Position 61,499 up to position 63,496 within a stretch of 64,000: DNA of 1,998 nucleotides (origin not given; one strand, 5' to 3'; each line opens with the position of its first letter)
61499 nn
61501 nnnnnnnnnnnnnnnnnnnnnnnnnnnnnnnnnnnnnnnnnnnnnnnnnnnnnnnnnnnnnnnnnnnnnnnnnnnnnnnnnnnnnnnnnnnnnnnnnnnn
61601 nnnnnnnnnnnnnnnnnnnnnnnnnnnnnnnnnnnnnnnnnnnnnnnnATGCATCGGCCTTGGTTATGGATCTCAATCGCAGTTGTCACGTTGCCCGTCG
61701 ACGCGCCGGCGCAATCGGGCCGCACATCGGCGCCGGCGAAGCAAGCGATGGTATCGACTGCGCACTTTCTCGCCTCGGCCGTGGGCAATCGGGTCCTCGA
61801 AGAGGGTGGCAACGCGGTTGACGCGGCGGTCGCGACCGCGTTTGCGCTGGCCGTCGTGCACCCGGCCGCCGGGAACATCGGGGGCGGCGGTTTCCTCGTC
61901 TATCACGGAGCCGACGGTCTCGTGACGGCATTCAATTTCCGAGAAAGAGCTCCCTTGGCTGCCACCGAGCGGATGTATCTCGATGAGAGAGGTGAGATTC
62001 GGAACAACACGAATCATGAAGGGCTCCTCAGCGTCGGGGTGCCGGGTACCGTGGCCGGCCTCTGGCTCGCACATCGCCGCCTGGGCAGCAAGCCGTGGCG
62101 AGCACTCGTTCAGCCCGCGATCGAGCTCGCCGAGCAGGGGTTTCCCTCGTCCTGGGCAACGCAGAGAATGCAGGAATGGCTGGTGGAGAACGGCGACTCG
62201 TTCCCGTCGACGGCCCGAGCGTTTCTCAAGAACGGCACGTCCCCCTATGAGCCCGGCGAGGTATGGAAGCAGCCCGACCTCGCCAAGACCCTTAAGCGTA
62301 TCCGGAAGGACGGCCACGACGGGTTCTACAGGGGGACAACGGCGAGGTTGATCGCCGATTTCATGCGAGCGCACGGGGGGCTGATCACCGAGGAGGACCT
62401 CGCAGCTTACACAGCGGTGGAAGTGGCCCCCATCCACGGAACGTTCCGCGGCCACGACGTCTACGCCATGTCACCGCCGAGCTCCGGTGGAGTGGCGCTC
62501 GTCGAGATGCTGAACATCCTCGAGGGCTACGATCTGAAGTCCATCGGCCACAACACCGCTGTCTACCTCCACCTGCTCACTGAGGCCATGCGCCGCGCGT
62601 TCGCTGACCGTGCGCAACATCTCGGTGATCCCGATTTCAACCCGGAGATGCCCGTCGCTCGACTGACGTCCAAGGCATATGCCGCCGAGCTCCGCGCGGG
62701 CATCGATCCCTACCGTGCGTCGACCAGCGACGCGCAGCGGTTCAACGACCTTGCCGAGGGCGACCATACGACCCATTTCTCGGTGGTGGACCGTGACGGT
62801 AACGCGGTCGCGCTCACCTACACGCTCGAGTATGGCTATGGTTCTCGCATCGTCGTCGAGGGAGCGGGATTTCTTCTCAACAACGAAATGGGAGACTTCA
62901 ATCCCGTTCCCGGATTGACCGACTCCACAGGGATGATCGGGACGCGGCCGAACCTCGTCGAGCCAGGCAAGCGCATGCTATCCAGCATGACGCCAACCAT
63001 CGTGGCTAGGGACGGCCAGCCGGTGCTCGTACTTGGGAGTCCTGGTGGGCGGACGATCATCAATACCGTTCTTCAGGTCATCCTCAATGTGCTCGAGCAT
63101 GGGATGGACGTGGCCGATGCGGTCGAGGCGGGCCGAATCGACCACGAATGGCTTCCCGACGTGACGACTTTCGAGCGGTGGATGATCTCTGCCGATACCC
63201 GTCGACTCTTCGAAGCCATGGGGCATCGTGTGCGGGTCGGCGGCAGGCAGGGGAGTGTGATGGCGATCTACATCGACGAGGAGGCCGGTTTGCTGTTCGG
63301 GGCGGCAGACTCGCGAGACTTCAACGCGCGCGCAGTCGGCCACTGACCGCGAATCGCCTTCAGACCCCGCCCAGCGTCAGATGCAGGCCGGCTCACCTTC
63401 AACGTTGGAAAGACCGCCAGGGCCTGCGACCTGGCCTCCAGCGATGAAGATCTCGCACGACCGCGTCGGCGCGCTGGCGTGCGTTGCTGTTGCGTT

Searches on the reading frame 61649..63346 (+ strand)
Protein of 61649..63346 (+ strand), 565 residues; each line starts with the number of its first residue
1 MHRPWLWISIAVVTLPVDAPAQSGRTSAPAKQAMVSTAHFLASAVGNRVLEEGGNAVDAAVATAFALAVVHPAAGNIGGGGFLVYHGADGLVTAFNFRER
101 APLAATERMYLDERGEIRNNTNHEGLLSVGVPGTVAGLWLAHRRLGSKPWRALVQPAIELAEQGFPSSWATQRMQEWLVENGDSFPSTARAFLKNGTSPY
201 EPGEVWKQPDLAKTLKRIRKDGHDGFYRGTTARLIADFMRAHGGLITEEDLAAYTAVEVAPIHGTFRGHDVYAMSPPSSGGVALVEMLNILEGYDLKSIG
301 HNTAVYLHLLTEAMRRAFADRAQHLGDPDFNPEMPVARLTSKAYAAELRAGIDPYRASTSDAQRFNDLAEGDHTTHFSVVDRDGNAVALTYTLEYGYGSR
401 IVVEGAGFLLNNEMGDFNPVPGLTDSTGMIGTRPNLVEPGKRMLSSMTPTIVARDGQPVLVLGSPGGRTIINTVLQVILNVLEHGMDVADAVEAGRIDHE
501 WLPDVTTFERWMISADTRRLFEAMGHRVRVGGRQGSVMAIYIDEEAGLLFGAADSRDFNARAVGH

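Call 7: search_protein_families(library=pfam, proteins=[window:61649-63346:+])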
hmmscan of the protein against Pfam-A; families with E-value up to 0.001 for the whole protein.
window:61649-63346:+ (565 aa): 1 family
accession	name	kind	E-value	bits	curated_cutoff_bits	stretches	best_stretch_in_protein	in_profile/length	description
PF01019.26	G_glu_transpept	-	1.4e-166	555.7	27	1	48-556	2-509/512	Gamma-glutamyltranspeptidase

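Call 16: find_encoding_contigs(protein=window:61649-63346:+, flank=10000, max_places=10)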
Protein window:61649-63346:+ (565 aa): 1 contig read that carries it; 1 place shown.
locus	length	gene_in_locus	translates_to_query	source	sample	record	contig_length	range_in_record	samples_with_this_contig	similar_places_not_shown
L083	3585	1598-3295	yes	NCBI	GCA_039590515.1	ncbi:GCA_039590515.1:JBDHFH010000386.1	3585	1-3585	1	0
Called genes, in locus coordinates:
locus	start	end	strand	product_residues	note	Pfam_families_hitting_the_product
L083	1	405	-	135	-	?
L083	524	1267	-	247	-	PF03901:Glyco_transf_22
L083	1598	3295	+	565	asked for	PF01019:G_glu_transpept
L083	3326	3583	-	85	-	?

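Call 20: find_homologous_proteins(query=window:61649-63346:+, max_evalue=1e-100)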
Query window:61649-63346:+ (565 aa): 7999 proteins with E <= 1e-100 among 8000 candidates; the best 120 are listed.
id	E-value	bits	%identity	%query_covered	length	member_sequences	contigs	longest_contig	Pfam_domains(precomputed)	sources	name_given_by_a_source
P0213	0.0e+0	1205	100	94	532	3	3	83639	PF01019.28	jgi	jgi:gamma-glutamyltranspeptidase/glutathione hydrolase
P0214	2.6e-298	1008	78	100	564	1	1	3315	PF01019.28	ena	-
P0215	6.5e-294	994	79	96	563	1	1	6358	PF01019.28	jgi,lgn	jgi:gamma-glutamyltranspeptidase/glutathione hydrolase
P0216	3.9e-292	988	78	100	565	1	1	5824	PF01019.28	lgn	-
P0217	2.3e-284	962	75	100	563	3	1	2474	PF01019.28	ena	-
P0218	5.3e-268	908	71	98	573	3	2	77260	PF01019.28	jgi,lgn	jgi:gamma-glutamyltranspeptidase/glutathione hydrolase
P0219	9.0e-268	908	72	96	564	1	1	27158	PF01019.28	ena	-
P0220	3.1e-267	906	73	96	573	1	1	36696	PF01019.28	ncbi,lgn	ncbi:MAG: gamma-glutamyltransferase [Rhodothermales bacterium]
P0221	3.5e-267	906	71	99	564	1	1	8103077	PF01019.28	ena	-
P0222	4.5e-266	902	72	98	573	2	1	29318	PF01019.28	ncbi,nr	ncbi:MAG TPA: gamma-glutamyltransferase [Gemmatimonadales bacterium]|nr:gamma-glutamyltransferase [G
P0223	6.9e-266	901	70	99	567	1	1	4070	PF01019.28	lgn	-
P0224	7.8e-266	901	74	97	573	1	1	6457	PF01019.28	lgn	-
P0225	1.0e-265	901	73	96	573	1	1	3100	PF01019.28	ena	-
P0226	1.0e-265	901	70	100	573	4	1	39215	PF01019.28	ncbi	-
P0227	1.9e-265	900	71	96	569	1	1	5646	PF01019.28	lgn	-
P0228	4.0e-265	899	72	96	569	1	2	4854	PF01019.28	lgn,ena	-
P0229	1.3e-264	897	71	96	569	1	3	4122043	PF01019.28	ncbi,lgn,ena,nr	ncbi:MAG: gamma-glutamyltransferase [Phaeodactylibacter sp.]|nr:gamma-glutamyltransferase [Phaeodact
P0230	1.7e-264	897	71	96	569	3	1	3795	PF01019.28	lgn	-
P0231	5.4e-264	895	71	96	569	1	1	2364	PF01019.28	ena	-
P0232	1.8e-263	893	71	96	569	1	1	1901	PF01019.28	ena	-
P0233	4.1e-263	892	71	99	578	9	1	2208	PF01019.28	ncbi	-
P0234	6.0e-263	892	71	96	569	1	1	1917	PF01019.28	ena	-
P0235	8.1e-263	891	73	96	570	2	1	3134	PF01019.28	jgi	-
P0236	1.2e-262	891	71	99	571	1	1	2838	PF01019.28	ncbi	-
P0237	1.5e-262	890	73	96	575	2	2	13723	PF01019.28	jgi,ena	-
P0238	2.2e-262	890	69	99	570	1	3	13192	PF01019.28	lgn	-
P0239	2.3e-262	890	69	99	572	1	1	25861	PF01019.28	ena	-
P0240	2.6e-262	890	71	99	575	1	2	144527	PF01019.28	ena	-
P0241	7.1e-262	888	69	98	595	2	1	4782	PF01019.28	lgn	-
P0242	7.3e-262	888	69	99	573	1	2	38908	PF01019.28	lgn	-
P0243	1.2e-261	887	70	99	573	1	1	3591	PF01019.28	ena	-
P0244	1.5e-261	887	71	96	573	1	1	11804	PF01019.28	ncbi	-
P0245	2.7e-261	886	70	96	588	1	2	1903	PF01019.28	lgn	-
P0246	2.8e-261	886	70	96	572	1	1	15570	PF01019.28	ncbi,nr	ncbi:MAG: gamma-glutamyltransferase [Saprospiraceae bacterium]|nr:gamma-glutamyltransferase [Saprosp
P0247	2.9e-261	886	70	99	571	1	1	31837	PF01019.28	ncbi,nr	ncbi:MAG: gamma-glutamyltransferase [Gemmatimonadetes bacterium RBG_16_66_8]|nr:MAG: gamma-glutamylt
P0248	6.1e-261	885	70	99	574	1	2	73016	PF01019.28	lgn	-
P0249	6.5e-261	885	71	99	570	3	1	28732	PF01019.28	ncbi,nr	ncbi:MAG: gamma-glutamyltransferase [Gemmatimonadetes bacterium]|nr:gamma-glutamyltransferase [Gemma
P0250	1.2e-260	884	69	99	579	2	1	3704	PF01019.28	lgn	-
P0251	1.3e-260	884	69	99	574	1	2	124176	PF01019.28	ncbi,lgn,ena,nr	ncbi:MAG: gamma-glutamyltransferase [Saprospiraceae bacterium]|nr:gamma-glutamyltransferase [Lewinel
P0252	2.0e-260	883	71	96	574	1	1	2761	PF01019.28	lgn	-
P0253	2.0e-260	883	70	96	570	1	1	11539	PF01019.28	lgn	-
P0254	2.9e-260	883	69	97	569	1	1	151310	PF01019.28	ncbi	-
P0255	4.8e-260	882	68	100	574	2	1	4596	PF01019.28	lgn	-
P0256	4.9e-260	882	67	99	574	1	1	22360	PF01019.28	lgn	-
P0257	6.3e-260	882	72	97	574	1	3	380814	PF01019.28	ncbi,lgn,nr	ncbi:MAG: gamma-glutamyltransferase [Bacteroidetes bacterium]|nr:MAG: gamma-glutamyltransferase [Bac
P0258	6.5e-260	882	69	99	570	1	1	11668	PF01019.28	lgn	-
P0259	8.2e-260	881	69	99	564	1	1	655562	PF01019.28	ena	-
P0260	1.0e-259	881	68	100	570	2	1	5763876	PF01019.28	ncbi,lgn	ncbi:MAG: gamma-glutamyltransferase [Saprospiraceae bacterium]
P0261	1.9e-259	880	69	99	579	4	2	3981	PF01019.28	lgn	-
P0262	2.2e-259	880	68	99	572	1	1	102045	PF01019.28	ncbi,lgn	-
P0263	2.9e-259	879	70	98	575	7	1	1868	PF01019.28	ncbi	-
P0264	2.9e-259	879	69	97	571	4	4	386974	PF01019.28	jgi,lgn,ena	-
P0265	4.0e-259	879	70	96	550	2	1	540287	PF01019.28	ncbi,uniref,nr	ncbi:gamma-glutamyltransferase [Flavilitoribacter nigricans DSM 23189 = NBRC 102662]|uniref:Glutathi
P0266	4.8e-259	879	70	98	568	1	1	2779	PF01019.28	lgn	-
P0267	1.8e-258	877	69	99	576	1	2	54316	PF01019.28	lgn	-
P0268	1.8e-258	877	71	99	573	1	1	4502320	PF01019.28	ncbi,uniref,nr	ncbi:gamma-glutamyltransferase [Rhodocaloribacter litoris]|uniref:gamma-glutamyltransferase n=1 Tax=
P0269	2.0e-258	877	71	96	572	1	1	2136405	PF01019.28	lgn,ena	-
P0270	2.0e-258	877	69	99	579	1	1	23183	PF01019.28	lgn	-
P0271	2.1e-258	877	69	97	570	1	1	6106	PF01019.28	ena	-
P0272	2.3e-258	876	69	99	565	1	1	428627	PF01019.28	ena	-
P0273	3.6e-258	876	68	99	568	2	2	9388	PF01019.28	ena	-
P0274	3.9e-258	876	69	96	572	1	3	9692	PF01019.28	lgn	-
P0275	3.9e-258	876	71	97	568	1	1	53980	PF01019.28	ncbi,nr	ncbi:MAG: gamma-glutamyltransferase [Saprospiraceae bacterium]|nr:gamma-glutamyltransferase [Saprosp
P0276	4.3e-258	876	69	96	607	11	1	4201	PF01019.28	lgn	-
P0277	4.4e-258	876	68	100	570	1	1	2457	PF01019.28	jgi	jgi:gamma-glutamyltranspeptidase/glutathione hydrolase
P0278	6.7e-258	875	70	98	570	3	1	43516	PF01019.28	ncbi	-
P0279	8.0e-258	875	73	94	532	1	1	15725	PF01019.28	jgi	jgi:gamma-glutamyltranspeptidase/glutathione hydrolase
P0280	8.0e-258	875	71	97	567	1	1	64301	PF01019.28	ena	-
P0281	9.5e-258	874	69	99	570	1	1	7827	PF01019.28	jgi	jgi:gamma-glutamyltranspeptidase/glutathione hydrolase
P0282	1.2e-257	874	70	100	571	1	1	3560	PF01019.28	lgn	-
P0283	1.2e-257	874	72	97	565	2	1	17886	PF01019.28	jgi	jgi:gamma-glutamyltranspeptidase/glutathione hydrolase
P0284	1.2e-257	874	69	100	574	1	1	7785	PF01019.28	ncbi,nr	ncbi:MAG TPA: gamma-glutamyltransferase [Gemmatimonadales bacterium]|nr:gamma-glutamyltransferase [G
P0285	1.7e-257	874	69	99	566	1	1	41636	PF01019.28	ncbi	ncbi:MAG: gamma-glutamyltransferase [Rhodothermales bacterium]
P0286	1.8e-257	874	69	100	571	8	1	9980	PF01019.28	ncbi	-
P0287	2.4e-257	873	69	99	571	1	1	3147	PF01019.28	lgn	-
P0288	2.9e-257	873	68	99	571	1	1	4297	PF01019.28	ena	-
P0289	3.9e-257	872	69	98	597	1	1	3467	PF01019.28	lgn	-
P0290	4.2e-257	872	68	99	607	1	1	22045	PF01019.28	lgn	-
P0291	4.3e-257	872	68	98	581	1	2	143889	PF01019.28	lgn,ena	-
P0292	6.0e-257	872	70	96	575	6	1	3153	PF01019.28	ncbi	-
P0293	9.0e-257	871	69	97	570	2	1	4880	PF01019.28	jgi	-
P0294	1.2e-256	871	70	96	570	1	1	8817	PF01019.28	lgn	-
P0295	1.2e-256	871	71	96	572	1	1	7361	PF01019.28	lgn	-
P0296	1.5e-256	870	68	99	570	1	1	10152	PF01019.28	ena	-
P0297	1.6e-256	870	68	99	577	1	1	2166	PF01019.28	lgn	-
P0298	2.3e-256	870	68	98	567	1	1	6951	PF01019.28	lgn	-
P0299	2.5e-256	870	69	97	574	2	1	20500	PF01019.28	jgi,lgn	jgi:gamma-glutamyltranspeptidase/glutathione hydrolase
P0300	2.8e-256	870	71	96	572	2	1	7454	PF01019.28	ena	-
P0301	3.4e-256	869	71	96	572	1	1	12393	PF01019.28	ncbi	-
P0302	3.8e-256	869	68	100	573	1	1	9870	PF01019.28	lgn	-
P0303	4.8e-256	869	76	89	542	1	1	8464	PF01019.28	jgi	jgi:gamma-glutamyltranspeptidase/glutathione hydrolase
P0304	5.3e-256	869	67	99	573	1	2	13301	PF01019.28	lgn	-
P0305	8.0e-256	868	68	99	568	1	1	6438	PF01019.28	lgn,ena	-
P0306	8.3e-256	868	68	99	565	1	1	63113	PF01019.28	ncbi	-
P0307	1.2e-255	867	68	99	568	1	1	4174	PF01019.28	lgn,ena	-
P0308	1.2e-255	867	68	97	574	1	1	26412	PF01019.28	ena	-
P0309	1.3e-255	867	68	97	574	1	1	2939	PF01019.28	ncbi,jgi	-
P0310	1.4e-255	867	70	96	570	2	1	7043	PF01019.28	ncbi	ncbi:MAG: gamma-glutamyltransferase [bacterium]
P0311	2.2e-255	867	68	100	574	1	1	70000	PF01019.28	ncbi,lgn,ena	-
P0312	2.4e-255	866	70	96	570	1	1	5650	PF01019.28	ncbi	-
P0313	3.4e-255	866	70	99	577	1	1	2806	PF01019.28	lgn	-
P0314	4.2e-255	866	68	99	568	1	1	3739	PF01019.28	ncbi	-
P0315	5.0e-255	865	69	96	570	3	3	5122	PF01019.28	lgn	-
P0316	5.1e-255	865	69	96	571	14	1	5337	PF01019.28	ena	-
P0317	6.4e-255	865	68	99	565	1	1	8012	PF01019.28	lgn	-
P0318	7.0e-255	865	69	96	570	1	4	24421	PF01019.28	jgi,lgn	-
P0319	7.1e-255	865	71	96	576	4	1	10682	PF01019.28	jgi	-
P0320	7.7e-255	865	67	99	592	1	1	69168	PF01019.28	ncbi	-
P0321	8.1e-255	865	69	99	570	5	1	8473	PF01019.28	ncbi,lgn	-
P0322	8.3e-255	865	67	99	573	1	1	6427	PF01019.28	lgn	-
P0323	1.1e-254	864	72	96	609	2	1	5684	PF01019.28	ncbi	-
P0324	1.9e-254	864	70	98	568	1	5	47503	PF01019.28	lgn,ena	-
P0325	2.0e-254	863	71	94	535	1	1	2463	PF01019.28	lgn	-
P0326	3.3e-254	863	66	100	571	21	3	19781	PF01019.28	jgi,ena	-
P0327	3.3e-254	863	68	100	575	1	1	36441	PF01019.28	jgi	-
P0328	3.8e-254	863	69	98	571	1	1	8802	PF01019.28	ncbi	-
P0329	4.2e-254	862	68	98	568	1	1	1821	PF01019.28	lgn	-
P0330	4.2e-254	862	69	96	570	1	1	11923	PF01019.28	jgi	-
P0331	5.8e-254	862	69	98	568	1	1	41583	PF01019.28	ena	-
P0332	6.1e-254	862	68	100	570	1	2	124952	PF01019.28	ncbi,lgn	-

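Call 23: find_encoding_contigs(protein=P0215, flank=10000, max_places=4)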
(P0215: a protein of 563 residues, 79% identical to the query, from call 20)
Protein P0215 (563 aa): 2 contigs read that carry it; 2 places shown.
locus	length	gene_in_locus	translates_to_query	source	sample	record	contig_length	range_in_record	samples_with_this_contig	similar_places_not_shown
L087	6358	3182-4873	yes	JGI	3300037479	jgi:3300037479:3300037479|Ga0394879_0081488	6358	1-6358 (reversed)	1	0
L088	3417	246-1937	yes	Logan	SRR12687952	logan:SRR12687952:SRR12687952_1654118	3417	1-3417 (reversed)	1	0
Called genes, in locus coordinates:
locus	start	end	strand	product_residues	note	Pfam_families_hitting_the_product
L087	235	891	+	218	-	PF02585:PIG-L (weak)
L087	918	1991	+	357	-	PF13439:Glyco_transf_4, PF00534:Glycos_transf_1, PF13692:Glyco_trans_1_4, PF13524:Glyco_trans_1_2 (weak)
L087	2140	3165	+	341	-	PF27840:ScmC (weak)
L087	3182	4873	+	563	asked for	PF01019:G_glu_transpept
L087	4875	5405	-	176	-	PF05163:DinB (weak), PF11716:MDMPI_N, PF12867:DinB_2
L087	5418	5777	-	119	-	-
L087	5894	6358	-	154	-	?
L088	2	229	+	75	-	?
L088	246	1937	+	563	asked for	PF01019:G_glu_transpept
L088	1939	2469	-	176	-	PF05163:DinB (weak), PF11716:MDMPI_N, PF12867:DinB_2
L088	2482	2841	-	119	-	-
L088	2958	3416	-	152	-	?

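Call 24: find_encoding_contigs(protein=P0216, flank=10000, max_places=4)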
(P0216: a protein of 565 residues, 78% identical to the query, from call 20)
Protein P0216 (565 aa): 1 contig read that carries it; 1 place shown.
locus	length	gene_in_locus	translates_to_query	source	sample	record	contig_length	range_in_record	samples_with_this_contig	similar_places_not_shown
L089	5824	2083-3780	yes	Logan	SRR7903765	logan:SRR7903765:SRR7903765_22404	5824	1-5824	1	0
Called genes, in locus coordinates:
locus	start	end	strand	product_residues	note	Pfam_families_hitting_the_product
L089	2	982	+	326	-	?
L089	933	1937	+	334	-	PF07475:Hpr_kinase_C (weak)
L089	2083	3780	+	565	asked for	PF01019:G_glu_transpept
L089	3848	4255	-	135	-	-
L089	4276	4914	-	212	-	PF13189:Cytidylate_kin2, PF27695:CEP131_C (weak)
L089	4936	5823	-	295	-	?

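Call 28: list_cluster_members(proteins=[P0093, window:61649-63346:+, P0002, P0009, P0021, P0026])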
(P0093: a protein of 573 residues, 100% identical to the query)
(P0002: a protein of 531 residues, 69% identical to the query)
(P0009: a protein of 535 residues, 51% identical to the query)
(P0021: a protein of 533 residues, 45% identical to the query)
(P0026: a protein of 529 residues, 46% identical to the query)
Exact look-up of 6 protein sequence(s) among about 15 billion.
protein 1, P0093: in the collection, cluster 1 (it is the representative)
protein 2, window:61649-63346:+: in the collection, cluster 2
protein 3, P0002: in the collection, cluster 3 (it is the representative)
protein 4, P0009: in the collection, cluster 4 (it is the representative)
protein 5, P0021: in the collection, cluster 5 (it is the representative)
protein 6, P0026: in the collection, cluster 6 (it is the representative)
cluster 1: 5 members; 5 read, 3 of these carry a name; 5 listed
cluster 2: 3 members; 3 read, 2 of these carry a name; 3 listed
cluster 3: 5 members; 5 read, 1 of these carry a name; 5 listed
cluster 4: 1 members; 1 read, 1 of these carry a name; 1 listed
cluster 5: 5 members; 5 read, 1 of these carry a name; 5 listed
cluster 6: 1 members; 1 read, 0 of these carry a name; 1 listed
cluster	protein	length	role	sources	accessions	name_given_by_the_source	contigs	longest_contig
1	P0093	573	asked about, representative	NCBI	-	-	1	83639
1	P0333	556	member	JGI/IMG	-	acetolactate synthase-1/2/3 large subunit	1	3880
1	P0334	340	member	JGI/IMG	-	acetolactate synthase-1/2/3 large subunit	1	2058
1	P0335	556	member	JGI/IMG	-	acetolactate synthase-1/2/3 large subunit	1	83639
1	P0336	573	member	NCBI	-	-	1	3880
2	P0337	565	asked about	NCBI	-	-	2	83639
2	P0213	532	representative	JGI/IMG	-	gamma-glutamyltranspeptidase/glutathione hydrolase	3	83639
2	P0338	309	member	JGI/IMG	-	gamma-glutamyltranspeptidase/glutathione hydrolase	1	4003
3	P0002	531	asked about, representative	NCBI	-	-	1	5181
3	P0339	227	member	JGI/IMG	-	hypothetical protein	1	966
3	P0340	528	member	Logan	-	-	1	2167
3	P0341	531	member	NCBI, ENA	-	-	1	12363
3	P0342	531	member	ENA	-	-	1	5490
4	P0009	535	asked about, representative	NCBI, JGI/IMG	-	phosphatidylinositol glycan class B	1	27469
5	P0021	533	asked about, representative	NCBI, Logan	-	-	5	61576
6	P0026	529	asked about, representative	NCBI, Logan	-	-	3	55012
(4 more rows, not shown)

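Call 40: search_protein_families(library=ncbifam, proteins=[window:61649-63346:+], max_evalue=0.001)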
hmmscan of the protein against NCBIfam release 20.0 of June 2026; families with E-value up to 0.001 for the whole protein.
window:61649-63346:+ (565 aa): 2 families
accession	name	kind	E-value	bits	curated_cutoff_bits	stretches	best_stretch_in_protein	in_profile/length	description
TIGR00066.1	g_glut_trans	equivalog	3.7e-162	540.4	357.85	1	34-556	2-518/518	gamma-glutamyltransferase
NF007187.0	PRK09615.1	equivalog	1.7e-154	515.3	990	1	30-560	47-576/581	gamma-glutamyltransferase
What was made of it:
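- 61649..63346 (+): Gamma-glutamyltransferase gene (565 aa, signal peptide). PF01019 at 1.4e-166, and TIGR00066 above its cut-off (calls 7, 40).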
